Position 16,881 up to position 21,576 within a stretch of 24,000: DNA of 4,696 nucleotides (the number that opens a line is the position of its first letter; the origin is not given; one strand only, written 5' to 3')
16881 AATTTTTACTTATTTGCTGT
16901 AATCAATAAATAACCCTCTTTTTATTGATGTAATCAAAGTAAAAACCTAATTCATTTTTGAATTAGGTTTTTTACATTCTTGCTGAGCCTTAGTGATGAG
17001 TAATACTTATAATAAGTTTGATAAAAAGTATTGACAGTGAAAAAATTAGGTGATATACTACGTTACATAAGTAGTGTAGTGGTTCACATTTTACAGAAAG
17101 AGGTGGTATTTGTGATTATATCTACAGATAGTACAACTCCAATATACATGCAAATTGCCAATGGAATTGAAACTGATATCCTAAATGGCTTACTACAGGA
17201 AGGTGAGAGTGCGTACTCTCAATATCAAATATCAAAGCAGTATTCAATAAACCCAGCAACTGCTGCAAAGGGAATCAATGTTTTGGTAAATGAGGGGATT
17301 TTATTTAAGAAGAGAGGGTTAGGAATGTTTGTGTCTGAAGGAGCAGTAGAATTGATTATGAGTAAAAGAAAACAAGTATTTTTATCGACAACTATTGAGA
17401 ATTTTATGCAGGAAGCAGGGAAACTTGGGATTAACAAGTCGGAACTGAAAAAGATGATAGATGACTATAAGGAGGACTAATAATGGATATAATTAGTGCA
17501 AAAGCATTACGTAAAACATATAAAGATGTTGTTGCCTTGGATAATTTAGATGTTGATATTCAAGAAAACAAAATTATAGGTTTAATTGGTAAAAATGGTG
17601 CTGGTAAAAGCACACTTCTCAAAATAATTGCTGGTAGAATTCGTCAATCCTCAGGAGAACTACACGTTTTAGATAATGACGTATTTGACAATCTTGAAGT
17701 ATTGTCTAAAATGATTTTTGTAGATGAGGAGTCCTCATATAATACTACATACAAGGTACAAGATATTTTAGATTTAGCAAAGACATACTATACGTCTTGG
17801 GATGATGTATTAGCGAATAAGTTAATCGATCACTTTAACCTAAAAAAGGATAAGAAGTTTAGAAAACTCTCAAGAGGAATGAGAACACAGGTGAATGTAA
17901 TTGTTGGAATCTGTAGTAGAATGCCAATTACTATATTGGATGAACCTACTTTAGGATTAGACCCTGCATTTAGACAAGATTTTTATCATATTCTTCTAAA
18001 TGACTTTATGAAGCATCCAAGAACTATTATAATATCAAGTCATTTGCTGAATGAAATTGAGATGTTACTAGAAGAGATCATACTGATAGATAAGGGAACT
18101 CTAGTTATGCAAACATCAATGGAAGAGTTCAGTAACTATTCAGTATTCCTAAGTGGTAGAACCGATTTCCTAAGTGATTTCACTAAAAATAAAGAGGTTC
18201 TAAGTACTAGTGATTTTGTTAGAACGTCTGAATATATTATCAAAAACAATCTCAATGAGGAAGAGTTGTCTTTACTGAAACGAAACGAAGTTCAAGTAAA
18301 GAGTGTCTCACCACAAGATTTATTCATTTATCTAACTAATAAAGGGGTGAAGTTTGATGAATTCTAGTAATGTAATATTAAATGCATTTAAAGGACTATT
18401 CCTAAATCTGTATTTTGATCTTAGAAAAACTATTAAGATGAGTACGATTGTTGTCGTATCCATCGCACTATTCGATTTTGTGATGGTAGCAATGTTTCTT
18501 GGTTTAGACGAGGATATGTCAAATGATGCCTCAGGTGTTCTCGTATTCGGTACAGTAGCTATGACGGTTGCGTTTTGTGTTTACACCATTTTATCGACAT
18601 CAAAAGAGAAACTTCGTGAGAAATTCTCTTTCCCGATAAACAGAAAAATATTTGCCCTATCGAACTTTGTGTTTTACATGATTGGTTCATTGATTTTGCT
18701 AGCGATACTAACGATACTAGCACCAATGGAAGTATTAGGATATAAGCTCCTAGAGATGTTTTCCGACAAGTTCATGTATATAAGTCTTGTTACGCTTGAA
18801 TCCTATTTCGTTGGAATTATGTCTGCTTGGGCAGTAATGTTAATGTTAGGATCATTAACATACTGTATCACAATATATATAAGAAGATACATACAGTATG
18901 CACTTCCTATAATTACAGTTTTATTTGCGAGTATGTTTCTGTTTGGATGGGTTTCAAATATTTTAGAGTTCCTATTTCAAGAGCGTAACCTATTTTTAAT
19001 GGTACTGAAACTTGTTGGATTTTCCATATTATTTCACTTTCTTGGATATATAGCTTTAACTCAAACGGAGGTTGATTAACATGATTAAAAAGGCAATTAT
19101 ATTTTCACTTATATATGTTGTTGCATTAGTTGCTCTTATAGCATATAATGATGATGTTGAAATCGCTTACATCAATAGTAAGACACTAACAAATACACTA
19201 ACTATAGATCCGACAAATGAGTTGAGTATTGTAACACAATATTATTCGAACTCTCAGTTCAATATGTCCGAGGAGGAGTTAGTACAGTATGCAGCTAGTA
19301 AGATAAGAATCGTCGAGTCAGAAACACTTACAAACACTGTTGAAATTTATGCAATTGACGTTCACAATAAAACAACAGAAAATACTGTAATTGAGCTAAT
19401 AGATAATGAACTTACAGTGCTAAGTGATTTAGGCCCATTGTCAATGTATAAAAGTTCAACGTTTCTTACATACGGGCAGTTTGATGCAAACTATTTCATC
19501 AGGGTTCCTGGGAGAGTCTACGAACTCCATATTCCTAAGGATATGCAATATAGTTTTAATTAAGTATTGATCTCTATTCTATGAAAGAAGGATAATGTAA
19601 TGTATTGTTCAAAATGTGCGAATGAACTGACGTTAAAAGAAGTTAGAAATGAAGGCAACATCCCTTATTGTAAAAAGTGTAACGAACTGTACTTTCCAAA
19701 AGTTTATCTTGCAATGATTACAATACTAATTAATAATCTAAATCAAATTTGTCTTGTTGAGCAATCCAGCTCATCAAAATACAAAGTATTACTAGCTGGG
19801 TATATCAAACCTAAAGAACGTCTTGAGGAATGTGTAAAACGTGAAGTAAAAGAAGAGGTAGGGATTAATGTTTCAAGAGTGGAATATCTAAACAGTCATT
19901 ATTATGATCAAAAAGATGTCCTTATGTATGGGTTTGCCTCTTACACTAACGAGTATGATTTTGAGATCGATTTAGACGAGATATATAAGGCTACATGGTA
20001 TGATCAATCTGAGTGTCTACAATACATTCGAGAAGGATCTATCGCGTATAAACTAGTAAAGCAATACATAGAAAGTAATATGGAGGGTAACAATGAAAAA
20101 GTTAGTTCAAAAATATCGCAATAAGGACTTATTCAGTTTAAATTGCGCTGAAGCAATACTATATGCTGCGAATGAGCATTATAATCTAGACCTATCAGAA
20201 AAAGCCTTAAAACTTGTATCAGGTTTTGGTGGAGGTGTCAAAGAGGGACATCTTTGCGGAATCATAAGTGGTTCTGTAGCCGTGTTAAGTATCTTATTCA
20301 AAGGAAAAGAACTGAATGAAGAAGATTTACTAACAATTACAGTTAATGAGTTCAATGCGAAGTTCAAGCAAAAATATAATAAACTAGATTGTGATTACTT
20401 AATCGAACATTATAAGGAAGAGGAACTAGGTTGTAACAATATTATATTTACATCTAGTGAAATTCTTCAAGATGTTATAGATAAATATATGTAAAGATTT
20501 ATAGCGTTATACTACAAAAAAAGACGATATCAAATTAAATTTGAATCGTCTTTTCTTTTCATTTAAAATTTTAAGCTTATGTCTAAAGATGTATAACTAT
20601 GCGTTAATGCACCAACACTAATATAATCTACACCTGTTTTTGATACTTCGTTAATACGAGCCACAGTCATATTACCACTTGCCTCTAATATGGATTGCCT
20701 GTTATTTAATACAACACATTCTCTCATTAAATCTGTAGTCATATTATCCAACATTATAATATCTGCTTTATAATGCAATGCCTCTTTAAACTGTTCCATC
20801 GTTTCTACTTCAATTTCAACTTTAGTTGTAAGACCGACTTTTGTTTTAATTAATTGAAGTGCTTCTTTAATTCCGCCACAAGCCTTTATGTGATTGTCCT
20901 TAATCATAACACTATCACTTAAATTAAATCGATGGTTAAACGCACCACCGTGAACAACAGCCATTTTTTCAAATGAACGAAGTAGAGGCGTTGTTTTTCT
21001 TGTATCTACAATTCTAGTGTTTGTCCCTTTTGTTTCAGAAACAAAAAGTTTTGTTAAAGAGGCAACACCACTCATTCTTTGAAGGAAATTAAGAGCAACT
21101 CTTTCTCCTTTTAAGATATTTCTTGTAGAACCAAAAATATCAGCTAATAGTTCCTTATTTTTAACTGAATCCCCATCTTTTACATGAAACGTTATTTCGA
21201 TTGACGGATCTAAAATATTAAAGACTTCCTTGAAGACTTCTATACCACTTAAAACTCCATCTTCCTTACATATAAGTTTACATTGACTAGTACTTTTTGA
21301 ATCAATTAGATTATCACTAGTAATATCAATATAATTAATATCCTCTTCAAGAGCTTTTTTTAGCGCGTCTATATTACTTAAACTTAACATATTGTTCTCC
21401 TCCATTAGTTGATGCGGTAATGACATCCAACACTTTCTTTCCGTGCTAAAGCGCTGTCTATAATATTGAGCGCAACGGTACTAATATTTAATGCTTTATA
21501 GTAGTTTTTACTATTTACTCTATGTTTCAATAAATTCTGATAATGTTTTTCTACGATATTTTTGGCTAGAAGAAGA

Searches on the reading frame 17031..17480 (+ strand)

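Call 6: search_protein_families(library=pfam, proteins=[window:17031-17480:+])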
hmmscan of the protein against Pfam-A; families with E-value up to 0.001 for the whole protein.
window:17031-17480:+ (149 aa): 1 family
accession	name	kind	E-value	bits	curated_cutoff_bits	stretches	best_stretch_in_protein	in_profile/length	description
PF00392.27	GntR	-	4.6e-05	23.4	27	1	39-101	2-64/64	Bacterial regulatory proteins, gntR family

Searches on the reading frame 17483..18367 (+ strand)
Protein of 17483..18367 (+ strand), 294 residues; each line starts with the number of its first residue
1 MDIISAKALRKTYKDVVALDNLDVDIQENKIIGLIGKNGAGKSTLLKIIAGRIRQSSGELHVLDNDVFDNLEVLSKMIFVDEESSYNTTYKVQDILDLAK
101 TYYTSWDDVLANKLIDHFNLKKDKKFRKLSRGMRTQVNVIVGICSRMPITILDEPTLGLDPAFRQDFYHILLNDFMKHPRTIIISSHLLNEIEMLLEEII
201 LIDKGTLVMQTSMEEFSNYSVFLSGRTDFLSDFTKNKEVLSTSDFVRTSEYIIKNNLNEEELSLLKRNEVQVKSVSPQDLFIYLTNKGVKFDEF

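Call 6: search_protein_families(library=pfam, proteins=[window:17483-18367:+])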
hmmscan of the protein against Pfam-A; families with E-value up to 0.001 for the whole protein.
window:17483-18367:+ (294 aa): 3 families
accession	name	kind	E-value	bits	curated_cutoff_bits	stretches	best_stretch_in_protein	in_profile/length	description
PF00005.33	ABC_tran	-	3.7e-23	83.1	25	1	19-156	1-136/137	ABC transporter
PF13304.12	AAA_21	-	1.2e-10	42.4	27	2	119-190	228-301/304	AAA domain, putative AbiEii toxin, Type IV TA system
PF03193.22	RsgA_GTPase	-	0.00061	20.1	30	0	18-60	96-137/174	RsgA GTPase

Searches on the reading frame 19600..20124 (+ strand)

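Call 6: search_protein_families(library=pfam, proteins=[window:19600-20124:+])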
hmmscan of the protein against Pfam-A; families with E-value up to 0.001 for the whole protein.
window:19600-20124:+ (174 aa): 1 family
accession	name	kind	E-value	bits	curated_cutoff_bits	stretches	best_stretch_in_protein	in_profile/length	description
PF00293.34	NUDIX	-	5.7e-13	49.5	21.1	1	39-141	6-119/134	NUDIX domain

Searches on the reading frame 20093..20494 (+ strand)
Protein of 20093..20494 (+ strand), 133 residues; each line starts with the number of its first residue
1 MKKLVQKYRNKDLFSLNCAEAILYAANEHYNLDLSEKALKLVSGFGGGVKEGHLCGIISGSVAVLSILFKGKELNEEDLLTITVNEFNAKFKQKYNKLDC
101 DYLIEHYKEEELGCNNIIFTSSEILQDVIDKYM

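Call 6: search_protein_families(library=pfam, proteins=[window:20093-20494:+])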
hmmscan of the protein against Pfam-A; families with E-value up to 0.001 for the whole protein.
window:20093-20494:+ (133 aa): 1 family
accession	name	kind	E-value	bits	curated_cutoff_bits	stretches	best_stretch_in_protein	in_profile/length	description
PF09719.15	C_GCAxxG_C_C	-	2.8e-21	76.2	27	1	17-127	2-117/118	Putative redox-active protein (C_GCAxxG_C_C)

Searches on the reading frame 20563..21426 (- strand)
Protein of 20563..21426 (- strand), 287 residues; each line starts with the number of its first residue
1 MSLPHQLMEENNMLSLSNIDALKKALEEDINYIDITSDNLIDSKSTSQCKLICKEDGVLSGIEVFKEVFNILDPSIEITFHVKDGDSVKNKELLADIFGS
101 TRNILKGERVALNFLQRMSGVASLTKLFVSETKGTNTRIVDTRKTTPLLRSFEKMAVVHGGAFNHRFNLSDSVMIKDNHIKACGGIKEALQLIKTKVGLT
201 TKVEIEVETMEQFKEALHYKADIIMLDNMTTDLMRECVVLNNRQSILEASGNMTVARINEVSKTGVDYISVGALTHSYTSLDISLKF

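Call 6: search_protein_families(library=pfam, proteins=[window:20563-21426:-])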
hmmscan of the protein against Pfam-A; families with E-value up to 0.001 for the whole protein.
window:20563-21426:- (287 aa): 2 families
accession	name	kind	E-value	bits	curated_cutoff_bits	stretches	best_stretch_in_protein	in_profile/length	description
PF01729.25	QRPTase_C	-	1.3e-56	191.4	23.1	1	121-286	1-169/169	Quinolinate phosphoribosyl transferase, C-terminal domain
PF02749.22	QRPTase_N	-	3.3e-22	79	27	1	34-119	1-82/82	Quinolinate phosphoribosyl transferase, N-terminal domain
